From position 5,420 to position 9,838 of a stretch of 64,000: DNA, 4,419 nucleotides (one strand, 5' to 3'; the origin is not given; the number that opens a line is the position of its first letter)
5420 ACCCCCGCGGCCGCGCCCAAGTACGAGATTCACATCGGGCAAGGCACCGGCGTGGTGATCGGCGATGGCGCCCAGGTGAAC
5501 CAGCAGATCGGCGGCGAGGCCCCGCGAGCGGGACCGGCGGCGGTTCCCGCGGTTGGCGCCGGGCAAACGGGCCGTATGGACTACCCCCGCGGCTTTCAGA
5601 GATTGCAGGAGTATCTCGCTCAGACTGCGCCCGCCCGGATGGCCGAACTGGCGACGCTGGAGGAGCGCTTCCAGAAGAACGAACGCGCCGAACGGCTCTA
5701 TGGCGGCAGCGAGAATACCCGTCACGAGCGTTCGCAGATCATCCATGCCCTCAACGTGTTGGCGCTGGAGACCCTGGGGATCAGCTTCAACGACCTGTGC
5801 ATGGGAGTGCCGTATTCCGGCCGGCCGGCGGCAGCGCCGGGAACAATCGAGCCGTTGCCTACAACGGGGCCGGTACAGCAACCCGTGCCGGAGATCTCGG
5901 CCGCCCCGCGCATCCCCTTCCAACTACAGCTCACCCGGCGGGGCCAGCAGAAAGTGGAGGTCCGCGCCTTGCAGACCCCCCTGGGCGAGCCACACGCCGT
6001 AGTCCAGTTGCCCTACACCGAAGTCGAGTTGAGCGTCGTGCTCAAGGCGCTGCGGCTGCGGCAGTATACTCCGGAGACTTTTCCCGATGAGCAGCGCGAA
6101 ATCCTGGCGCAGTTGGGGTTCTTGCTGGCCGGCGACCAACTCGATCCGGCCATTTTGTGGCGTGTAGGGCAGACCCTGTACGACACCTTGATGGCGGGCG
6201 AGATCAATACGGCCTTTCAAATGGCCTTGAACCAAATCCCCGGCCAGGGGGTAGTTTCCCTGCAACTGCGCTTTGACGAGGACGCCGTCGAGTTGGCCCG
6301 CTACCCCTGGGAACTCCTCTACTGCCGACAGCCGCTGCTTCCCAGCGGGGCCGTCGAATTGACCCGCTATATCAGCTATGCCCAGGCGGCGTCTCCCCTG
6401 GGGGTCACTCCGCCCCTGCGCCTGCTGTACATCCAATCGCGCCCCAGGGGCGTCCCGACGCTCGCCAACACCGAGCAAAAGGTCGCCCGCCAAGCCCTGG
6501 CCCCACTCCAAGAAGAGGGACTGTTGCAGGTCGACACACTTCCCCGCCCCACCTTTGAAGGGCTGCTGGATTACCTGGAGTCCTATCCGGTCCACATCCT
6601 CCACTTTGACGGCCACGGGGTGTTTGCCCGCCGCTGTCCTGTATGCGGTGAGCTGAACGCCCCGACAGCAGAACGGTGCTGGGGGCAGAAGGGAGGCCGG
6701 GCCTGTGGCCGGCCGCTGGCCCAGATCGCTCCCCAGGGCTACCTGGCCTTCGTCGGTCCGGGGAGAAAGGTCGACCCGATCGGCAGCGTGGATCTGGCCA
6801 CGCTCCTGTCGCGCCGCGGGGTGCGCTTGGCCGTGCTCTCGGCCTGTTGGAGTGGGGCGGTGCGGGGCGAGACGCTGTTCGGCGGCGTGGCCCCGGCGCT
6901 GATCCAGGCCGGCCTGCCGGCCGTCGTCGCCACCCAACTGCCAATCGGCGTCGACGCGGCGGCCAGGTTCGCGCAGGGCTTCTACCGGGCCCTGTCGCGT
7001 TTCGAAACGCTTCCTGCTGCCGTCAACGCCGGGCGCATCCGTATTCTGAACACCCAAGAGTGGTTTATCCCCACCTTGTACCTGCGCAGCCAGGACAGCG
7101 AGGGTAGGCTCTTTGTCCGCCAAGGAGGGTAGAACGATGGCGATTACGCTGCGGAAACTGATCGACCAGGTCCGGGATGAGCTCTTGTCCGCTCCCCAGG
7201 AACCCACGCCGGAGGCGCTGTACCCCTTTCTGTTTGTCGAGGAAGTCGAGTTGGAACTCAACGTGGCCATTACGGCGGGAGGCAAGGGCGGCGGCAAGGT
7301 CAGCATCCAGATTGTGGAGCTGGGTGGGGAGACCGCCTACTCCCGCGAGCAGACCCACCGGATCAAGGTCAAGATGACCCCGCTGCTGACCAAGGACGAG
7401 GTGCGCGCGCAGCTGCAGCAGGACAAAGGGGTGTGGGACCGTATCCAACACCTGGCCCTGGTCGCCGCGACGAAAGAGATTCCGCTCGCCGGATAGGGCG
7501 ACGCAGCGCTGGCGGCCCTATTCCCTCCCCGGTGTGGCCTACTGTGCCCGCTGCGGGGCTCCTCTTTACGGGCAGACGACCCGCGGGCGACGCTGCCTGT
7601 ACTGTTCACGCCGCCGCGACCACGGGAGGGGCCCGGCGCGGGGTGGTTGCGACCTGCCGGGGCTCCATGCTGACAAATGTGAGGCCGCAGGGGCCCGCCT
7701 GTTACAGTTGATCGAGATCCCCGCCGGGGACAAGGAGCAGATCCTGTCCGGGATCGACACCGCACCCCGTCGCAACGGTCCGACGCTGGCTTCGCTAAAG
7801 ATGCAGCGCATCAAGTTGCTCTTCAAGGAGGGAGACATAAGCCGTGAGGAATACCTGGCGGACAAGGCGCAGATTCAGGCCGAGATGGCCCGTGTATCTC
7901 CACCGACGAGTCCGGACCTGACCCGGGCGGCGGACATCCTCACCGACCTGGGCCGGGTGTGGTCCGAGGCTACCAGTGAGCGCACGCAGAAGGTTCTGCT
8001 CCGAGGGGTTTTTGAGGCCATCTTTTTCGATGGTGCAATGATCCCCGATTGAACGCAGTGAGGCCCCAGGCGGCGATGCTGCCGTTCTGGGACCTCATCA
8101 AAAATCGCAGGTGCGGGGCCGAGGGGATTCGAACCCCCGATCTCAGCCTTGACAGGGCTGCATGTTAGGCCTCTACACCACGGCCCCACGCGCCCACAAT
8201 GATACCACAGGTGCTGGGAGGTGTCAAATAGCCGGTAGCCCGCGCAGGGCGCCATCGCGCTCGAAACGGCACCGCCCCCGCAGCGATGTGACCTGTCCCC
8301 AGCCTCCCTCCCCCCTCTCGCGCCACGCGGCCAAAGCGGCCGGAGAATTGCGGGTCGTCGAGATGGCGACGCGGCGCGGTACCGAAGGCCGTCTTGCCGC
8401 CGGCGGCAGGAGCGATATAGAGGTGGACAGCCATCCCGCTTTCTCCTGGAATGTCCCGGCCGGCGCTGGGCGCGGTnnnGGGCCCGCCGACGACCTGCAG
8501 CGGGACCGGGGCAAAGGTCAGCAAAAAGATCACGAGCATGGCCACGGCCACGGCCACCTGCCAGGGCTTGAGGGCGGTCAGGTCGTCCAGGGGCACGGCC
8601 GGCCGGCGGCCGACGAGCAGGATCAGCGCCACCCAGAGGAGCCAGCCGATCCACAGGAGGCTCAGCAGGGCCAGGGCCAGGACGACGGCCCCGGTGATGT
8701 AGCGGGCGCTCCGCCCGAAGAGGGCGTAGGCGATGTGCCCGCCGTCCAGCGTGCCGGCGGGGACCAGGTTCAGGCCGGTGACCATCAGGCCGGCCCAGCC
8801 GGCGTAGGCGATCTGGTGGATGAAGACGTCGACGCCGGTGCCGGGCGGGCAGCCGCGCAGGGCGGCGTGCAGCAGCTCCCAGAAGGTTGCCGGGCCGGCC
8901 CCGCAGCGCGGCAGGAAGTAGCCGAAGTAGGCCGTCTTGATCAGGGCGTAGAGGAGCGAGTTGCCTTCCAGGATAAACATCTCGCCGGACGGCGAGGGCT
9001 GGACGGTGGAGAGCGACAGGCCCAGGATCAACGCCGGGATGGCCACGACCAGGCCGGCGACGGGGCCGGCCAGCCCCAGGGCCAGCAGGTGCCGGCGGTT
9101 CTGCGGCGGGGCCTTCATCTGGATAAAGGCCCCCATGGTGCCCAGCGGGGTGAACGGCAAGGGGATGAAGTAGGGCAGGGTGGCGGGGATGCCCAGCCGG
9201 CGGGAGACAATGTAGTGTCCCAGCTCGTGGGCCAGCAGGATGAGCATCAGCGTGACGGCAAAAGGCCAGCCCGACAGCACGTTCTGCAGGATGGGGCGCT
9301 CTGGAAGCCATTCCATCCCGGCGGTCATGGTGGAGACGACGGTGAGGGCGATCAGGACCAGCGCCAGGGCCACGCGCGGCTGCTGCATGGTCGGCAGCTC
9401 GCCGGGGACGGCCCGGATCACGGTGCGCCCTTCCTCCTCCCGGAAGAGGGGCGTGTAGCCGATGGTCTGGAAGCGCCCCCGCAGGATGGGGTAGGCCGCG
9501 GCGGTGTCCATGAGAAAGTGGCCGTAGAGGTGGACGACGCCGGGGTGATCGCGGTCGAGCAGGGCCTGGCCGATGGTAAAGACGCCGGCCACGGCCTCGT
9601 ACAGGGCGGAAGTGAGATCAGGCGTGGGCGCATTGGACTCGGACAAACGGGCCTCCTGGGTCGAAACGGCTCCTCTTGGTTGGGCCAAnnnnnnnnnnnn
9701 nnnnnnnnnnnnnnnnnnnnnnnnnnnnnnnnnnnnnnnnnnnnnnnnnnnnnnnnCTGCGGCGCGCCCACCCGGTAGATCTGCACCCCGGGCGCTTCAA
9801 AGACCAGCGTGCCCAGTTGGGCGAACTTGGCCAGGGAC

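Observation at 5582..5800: The same ~70-aa helical module sits at the N-terminus of the NACHT protein and between SIR2 and CHAT in the effector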

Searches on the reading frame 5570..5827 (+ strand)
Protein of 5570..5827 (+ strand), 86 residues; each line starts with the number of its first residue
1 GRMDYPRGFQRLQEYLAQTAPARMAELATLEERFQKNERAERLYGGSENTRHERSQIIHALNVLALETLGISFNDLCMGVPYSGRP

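Call 48: find_related_loci(query=A4, collection=genome_contigs, flank=10000)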
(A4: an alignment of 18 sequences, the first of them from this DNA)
Query A4 (86 aa) in genome_contigs; peptide patterns used: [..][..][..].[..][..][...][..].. (x = any residue, [..] = any of these).
23 stretches matched a pattern; 7 encode a relative of the query (tblastn E <= 1e-3); 7 distinct loci.
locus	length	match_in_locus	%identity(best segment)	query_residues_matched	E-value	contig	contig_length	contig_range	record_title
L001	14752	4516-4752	67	1-79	4e-32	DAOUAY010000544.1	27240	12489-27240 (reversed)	MAG TPA_asm: Anaerolineae bacterium isolate H67_697 k125_257292, whole genome shotgun sequence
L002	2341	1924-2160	63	3-81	4e-30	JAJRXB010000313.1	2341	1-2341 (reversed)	MAG: Chloroflexota bacterium isolate Dive96_bin3.112 k141_2886752, whole genome shotgun sequence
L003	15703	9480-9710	64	3-79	2e-28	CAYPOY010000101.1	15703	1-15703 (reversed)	MAG TPA_asm: uncultured Anaerolineales bacterium isolate SRP214966_co5_314 genome assembly, contig: NODE_3219_length_157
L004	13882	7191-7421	60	3-79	3e-28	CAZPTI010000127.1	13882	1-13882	MAG TPA_asm: uncultured Anaerolineales bacterium isolate SRP278314_co2_92 genome assembly, contig: NODE_5905_length_1388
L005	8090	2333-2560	51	1-76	8e-24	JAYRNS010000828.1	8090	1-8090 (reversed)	MAG: Anaerolineae bacterium isolate XM2_XAASGE4bin.34 k141_1344364, whole genome shotgun sequence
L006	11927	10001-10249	48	1-83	6e-23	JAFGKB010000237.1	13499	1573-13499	MAG: Anaerolineae bacterium isolate Zod_Metabat.308 k87_5094553, whole genome shotgun sequence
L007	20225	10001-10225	53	3-77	7e-21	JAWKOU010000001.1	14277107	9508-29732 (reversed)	MAG: Caldilineaceae bacterium isolate BC1.69 BC1.69.fa-1, whole genome shotgun sequence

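Call 52: search_protein_families(library=pfam, proteins=[L007:2876-9025:+, L007:10001-11062:+, L007:11081-12343:+, L007:12331-15363:+, L004:1095-2300:+, L004:2310-4238:+, L004:7107-8282:+, L003:7602-11003:+, L006:8891-11434:+, L001:4453-5586:+], max_evalue=0.0001)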
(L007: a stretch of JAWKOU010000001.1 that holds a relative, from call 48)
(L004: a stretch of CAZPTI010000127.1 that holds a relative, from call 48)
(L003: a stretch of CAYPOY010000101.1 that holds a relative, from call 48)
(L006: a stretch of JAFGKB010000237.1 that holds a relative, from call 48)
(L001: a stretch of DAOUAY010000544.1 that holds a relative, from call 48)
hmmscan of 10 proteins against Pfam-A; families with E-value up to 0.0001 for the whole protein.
L007:2876-9025:+ (2049 aa): 6 families
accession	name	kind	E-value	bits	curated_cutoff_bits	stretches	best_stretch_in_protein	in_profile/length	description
PF17973.7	bMG10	-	4.2e-39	134.2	26.2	1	1898-2036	1-131/131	Bacterial Alpha-2-macroglobulin MG10 domain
PF07703.20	A2M_BRD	-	1.1e-18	68.3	22.7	1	1083-1239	2-140/140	Alpha-2-macroglobulin bait region domain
PF00207.28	A2M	-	3e-18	65.9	21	1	1343-1430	3-91/92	Alpha-2-macroglobulin family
PF01835.25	MG2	-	2.2e-16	60.5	32.8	1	706-796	2-81/96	MG2 domain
PF13205.12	Big_5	-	5.4e-14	53.2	23.6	1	168-254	25-105/105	Bacterial Ig-like domain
PF11974.14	bMG3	-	8.1e-08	32.6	34.9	1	611-684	1-84/103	Bacterial alpha-2-macroglobulin MG3 domain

L007:10001-11062:+ (353 aa): 1 family
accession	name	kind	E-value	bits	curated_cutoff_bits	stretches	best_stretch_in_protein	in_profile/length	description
PF00656.27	Peptidase_C14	-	1.6e-23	84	21.4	1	110-342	2-225/233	Caspase domain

L007:11081-12343:+ (420 aa): 1 family
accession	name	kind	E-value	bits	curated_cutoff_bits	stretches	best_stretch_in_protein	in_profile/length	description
PF13191.12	AAA_16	-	2e-05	25.6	32.6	1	112-176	1-63/167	AAA ATPase domain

L007:12331-15363:+ (1010 aa): 2 families
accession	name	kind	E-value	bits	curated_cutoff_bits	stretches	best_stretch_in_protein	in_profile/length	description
PF13401.12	AAA_22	-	3.2e-06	27.9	27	1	680-827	5-128/130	AAA domain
PF20703.3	nSTAND1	-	4.4e-05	23.7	27.1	1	647-895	2-235/379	Novel STAND NTPase 1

L004:1095-2300:+ (401 aa): 1 family
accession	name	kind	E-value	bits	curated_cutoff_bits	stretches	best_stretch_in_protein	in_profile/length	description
PF03781.23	FGE-sulfatase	-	3.1e-20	73.3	23.3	1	137-395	39-253/255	Sulfatase-modifying factor enzyme 1-like domain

L004:2310-4238:+ (642 aa): 1 family
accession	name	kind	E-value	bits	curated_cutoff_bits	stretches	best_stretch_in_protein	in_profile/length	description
PF00313.28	CSD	-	2.3e-25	88.7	27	2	578-637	2-64/66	'Cold-shock' DNA-binding domain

L004:7107-8282:+ (391 aa): 1 family
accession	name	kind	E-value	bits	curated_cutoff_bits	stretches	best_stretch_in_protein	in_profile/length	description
PF00656.27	Peptidase_C14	-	5.5e-22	79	21.4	1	140-377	2-228/233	Caspase domain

L003:7602-11003:+ (1134 aa): 3 families
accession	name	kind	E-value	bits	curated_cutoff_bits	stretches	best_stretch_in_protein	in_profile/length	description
PF12770.12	CHAT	-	1.2e-22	81.1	24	1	815-1114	3-272/289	CHAT domain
PF14516.12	AAA_35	-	2.8e-22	79.4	27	1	12-334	4-327/331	AAA-like domain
PF13289.12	SIR2_2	-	1e-21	77.9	24.5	1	452-586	2-139/141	SIR2-like domain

L006:8891-11434:+ (848 aa): 2 families
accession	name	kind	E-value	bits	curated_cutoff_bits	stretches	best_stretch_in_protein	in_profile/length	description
PF14516.12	AAA_35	-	7.3e-26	91.2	27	1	23-343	9-330/331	AAA-like domain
PF00656.27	Peptidase_C14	-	7.2e-25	88.5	21.4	1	608-832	2-225/233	Caspase domain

L001:4453-5586:+ (378 aa): 1 family
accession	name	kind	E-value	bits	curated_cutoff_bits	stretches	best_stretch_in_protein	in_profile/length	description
PF00656.27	Peptidase_C14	-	4.6e-22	79.3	21.4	1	132-360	2-223/233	Caspase domain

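Call 55: find_related_loci(query=A4, collection=metagenome_contigs, flank=10000)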
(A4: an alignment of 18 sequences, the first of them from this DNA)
Query A4 (86 aa) in metagenome_contigs; peptide patterns used: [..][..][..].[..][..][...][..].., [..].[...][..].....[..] (x = any residue, [..] = any of these).
155 stretches matched a pattern; 12 encode a relative of the query (tblastn E <= 1e-3); 12 distinct loci.
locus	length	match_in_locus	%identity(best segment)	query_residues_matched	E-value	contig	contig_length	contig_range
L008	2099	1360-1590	69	3-79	1e-30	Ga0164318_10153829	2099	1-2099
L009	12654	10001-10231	65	3-79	8e-30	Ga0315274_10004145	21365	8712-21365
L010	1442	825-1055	64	3-79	7e-30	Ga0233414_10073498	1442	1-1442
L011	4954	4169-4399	65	3-79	8e-30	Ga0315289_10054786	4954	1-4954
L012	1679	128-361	60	2-79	6e-29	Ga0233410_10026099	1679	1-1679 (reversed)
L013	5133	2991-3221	64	3-79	2e-28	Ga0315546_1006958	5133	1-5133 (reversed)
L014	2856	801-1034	63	3-80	3e-28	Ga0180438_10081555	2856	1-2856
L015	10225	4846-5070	59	3-77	4e-27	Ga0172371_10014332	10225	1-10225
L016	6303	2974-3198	59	3-77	4e-27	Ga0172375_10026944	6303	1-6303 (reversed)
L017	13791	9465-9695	61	3-79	4e-27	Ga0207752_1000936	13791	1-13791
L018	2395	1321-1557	57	3-81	9e-27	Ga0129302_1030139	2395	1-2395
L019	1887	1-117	64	42-80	1e-13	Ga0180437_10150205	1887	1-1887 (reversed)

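Call 58: search_protein_families(library=pfam, proteins=[L015:2687-3970:+, L015:3979-6285:+, L017:8568-11000:+, L009:8378-11437:+, L002:4-2340:+, L008:211-1968:+, L014:714-2234:+, L012:17-1207:+, L018:1312-2370:+, L005:1964-2572:+], max_evalue=0.0001)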
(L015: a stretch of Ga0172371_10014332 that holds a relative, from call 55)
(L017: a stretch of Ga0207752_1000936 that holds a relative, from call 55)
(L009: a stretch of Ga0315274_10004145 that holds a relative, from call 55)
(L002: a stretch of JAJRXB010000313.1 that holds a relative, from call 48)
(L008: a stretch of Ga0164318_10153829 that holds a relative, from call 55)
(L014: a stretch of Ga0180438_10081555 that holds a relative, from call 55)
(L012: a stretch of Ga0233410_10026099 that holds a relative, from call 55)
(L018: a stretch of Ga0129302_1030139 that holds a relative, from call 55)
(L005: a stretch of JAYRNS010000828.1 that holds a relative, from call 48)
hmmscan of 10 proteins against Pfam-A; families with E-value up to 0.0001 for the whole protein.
L015:2687-3970:+ (428 aa): 2 families
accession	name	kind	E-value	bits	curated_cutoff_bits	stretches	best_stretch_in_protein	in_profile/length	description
PF00069.31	Pkinase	-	1.1e-37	130.3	31.7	1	151-411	2-256/263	Protein kinase domain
PF07714.23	PK_Tyr_Ser-Thr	-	2.3e-16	60.3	23.1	1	153-343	4-199/258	Protein tyrosine and serine/threonine kinase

L015:3979-6285:+ (769 aa): 2 families
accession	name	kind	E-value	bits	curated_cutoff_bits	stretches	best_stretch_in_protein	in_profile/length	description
PF00656.27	Peptidase_C14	-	2.5e-27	96.5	21.4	1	521-757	2-226/233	Caspase domain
PF13289.12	SIR2_2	-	9.2e-21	74.9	24.5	1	112-246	2-139/141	SIR2-like domain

L017:8568-11000:+ (811 aa): 2 families
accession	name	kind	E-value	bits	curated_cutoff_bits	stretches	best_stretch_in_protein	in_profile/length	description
PF13289.12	SIR2_2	-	2.7e-24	86.3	24.5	1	123-259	2-139/141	SIR2-like domain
PF12770.12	CHAT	-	5.5e-23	82.3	24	1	491-789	3-272/289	CHAT domain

L009:8378-11437:+ (1020 aa): 2 families
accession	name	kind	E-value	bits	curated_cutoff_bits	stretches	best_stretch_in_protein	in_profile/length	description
PF00656.27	Peptidase_C14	-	1.1e-25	91.1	21.4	1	774-1010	2-228/233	Caspase domain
PF14516.12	AAA_35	-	3e-20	72.8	27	1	12-347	4-326/331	AAA-like domain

L002:4-2340:+ (779 aa): 2 families
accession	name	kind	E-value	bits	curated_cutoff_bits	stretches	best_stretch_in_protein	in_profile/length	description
PF13289.12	SIR2_2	-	2.5e-23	83.2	24.5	1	463-597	2-139/141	SIR2-like domain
PF14516.12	AAA_35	-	9.6e-19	67.8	27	1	22-340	8-327/331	AAA-like domain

L008:211-1968:+ (586 aa): 1 family
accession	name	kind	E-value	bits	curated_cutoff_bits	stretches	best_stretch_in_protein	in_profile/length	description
PF14516.12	AAA_35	-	3.3e-23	82.5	27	1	12-334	4-327/331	AAA-like domain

L014:714-2234:+ (507 aa): 2 families
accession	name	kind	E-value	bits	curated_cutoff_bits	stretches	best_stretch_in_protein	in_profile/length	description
PF13676.11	TIR_2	-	8.7e-24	84.8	28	1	163-285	2-122/122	TIR domain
PF01582.25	TIR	-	1.4e-11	44.9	21.3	1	160-254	2-96/179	TIR domain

L012:17-1207:+ (397 aa): 1 family
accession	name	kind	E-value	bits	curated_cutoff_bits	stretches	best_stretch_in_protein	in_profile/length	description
PF00656.27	Peptidase_C14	-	9.2e-28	97.9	21.4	1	150-385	1-227/233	Caspase domain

L018:1312-2370:+ (353 aa): 1 family
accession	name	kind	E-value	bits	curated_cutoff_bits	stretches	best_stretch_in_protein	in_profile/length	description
PF00656.27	Peptidase_C14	-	1.1e-23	84.6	21.4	1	108-336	2-223/233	Caspase domain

L005:1964-2572:+ (203 aa): 1 family
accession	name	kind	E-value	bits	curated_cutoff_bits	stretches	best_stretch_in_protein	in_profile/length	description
PF19955.5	EAD1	-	5.9e-10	39.9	24.2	1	19-96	8-88/90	Effector-associated domain 1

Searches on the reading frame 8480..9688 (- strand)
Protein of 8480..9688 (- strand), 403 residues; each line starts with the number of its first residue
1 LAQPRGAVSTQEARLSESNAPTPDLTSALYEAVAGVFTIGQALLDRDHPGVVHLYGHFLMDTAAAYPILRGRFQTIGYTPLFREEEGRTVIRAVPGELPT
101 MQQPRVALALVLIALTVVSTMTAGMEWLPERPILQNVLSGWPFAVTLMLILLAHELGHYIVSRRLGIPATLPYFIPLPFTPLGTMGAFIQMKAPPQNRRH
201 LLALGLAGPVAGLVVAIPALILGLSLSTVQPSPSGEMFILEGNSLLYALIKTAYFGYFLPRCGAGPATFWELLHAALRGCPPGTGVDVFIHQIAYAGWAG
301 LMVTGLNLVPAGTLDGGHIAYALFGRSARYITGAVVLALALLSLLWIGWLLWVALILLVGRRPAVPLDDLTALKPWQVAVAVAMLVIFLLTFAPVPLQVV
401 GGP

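Call 74: search_protein_families(library=pfam, proteins=[window:8480-9688:-], max_evalue=1)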
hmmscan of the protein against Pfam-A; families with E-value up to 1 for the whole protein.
window:8480-9688:- (403 aa): 1 family
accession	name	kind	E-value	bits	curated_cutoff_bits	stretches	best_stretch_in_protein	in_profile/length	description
PF02163.28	Peptidase_M50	-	5.8e-18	65.5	27.2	1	143-329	2-199/221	Peptidase family M50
